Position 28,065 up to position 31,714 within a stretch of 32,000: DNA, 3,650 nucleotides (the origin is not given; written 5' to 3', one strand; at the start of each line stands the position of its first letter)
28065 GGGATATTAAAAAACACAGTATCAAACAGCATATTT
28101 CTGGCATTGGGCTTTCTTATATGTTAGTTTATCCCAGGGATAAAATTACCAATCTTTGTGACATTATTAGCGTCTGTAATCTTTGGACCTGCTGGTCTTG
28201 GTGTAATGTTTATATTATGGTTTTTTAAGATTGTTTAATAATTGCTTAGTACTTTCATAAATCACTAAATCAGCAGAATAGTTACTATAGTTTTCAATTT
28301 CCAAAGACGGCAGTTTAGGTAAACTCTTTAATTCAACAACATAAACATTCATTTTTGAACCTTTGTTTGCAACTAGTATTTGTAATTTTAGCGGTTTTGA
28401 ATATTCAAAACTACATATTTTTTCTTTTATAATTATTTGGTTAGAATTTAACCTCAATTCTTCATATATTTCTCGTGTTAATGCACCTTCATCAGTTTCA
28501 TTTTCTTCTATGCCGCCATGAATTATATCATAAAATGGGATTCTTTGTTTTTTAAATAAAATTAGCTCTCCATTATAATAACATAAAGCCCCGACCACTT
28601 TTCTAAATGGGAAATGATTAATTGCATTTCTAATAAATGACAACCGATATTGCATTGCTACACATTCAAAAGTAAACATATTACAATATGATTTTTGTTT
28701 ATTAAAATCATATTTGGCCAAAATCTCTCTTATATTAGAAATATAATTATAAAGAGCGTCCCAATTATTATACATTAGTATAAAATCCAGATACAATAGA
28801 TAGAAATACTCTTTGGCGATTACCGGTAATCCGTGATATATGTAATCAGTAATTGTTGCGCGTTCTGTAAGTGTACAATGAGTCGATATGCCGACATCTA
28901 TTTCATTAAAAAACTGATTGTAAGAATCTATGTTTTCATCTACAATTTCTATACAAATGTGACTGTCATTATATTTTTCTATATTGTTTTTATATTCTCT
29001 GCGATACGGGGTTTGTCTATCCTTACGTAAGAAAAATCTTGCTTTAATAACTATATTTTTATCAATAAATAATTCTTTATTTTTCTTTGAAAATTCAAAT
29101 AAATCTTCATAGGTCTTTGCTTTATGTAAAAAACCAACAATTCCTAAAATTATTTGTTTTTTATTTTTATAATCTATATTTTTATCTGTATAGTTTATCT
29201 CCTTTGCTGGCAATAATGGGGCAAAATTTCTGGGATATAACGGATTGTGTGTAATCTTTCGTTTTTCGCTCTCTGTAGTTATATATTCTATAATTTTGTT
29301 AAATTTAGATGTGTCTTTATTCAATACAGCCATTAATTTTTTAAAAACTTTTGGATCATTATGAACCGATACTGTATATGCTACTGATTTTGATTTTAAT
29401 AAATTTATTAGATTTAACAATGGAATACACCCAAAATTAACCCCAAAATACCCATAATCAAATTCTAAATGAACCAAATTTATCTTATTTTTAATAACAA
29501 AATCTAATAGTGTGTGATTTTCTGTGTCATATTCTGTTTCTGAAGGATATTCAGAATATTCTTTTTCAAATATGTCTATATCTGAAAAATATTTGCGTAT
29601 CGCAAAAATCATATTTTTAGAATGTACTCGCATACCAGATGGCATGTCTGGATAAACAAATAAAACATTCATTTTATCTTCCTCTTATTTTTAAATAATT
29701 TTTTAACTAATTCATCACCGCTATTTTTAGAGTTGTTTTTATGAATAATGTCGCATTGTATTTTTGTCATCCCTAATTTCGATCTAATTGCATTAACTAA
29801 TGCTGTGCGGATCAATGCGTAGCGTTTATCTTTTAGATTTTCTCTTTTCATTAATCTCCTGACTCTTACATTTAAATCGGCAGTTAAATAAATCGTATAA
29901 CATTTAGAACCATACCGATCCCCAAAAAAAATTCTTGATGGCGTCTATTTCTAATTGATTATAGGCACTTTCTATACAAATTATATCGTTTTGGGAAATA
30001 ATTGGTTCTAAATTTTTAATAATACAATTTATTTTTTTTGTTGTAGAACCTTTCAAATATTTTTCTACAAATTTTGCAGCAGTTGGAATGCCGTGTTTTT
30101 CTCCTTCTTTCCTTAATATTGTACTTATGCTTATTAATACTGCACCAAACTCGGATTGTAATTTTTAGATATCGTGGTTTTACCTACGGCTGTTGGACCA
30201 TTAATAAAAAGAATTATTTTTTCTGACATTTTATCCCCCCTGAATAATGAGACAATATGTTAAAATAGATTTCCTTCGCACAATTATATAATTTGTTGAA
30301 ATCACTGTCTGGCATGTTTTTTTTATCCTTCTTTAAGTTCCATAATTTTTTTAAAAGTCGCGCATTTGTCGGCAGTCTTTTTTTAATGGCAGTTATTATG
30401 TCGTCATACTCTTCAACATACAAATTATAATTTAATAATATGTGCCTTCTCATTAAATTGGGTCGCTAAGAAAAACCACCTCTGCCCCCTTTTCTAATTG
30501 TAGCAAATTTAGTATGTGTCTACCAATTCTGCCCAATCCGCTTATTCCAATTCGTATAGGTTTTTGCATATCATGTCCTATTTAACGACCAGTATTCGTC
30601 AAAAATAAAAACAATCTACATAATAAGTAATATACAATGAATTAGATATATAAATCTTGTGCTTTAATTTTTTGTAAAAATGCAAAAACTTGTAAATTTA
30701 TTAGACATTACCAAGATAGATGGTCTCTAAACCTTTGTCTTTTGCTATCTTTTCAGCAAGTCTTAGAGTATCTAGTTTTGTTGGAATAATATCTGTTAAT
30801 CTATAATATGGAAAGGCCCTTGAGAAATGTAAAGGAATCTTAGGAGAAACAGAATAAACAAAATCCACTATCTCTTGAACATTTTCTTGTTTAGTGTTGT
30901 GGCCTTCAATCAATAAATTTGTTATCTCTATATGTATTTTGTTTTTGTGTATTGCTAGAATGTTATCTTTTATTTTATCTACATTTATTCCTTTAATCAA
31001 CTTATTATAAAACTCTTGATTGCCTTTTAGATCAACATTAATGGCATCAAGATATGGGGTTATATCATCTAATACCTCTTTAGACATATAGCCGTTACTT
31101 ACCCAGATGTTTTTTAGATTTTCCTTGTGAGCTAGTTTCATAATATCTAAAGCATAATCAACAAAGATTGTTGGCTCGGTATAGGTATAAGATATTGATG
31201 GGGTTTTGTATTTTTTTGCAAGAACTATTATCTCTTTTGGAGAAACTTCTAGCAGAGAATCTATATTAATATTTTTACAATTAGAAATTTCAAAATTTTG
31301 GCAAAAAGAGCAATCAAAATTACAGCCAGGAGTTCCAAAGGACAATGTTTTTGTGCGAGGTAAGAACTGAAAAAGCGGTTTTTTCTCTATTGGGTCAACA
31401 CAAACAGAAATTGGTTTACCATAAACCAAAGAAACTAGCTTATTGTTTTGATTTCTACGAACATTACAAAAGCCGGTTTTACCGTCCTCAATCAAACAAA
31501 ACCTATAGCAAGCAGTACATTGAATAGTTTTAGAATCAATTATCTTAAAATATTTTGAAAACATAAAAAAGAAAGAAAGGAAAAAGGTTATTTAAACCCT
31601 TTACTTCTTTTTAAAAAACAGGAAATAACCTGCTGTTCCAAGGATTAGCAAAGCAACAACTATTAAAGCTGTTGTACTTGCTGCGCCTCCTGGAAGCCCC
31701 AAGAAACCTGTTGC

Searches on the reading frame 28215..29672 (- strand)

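Call 10: search_protein_families(library=pfam, proteins=[window:28215-29672:-], max_evalue=0.001)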
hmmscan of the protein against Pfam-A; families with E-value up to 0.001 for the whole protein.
window:28215-29672:- (485 aa): 1 family
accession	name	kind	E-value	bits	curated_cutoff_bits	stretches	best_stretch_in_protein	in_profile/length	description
PF00293.34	NUDIX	-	5e-05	23.8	21.1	1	356-413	2-63/134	NUDIX domain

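Call 67: search_protein_families(library=ncbifam, proteins=[window:28215-29672:-], max_evalue=0.001)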
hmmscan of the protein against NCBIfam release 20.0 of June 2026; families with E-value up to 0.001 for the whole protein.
window:28215-29672:- (485 aa): 4 families
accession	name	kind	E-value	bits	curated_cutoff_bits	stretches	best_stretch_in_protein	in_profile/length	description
NF001934.0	PRK00714.1-1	equivalog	2.3e-05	23.9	241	1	355-428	6-81/176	RNA pyrophosphohydrolase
NF001936.0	PRK00714.1-3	equivalog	0.0001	22.2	118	1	381-453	37-109/155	RNA pyrophosphohydrolase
NF001937.0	PRK00714.1-4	equivalog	0.00037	20.2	139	1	355-418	6-70/161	RNA pyrophosphohydrolase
NF001938.0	PRK00714.1-5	equivalog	0.00071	19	116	0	379-429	45-94/172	RNA pyrophosphohydrolase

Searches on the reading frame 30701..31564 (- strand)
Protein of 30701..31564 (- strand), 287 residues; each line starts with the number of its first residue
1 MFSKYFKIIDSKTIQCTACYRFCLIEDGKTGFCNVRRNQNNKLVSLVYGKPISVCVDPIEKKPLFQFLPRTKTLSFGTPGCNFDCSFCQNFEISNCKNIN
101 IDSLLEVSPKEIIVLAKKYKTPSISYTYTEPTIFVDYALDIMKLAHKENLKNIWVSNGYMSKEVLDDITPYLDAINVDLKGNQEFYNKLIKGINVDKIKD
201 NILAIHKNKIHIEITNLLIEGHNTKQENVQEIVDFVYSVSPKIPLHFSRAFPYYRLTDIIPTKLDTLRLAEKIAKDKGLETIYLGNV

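Call 10: search_protein_families(library=pfam, proteins=[window:30701-31564:-], max_evalue=0.001)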
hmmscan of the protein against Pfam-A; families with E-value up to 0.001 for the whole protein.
window:30701-31564:- (287 aa): 2 families
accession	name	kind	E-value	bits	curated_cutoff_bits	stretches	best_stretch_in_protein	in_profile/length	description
PF04055.27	Radical_SAM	-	7.8e-21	75.4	29.5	1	78-235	4-165/166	Radical SAM superfamily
PF13353.11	Fer4_12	-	3.3e-07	31.1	22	1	79-183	13-117/137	4Fe-4S single cluster domain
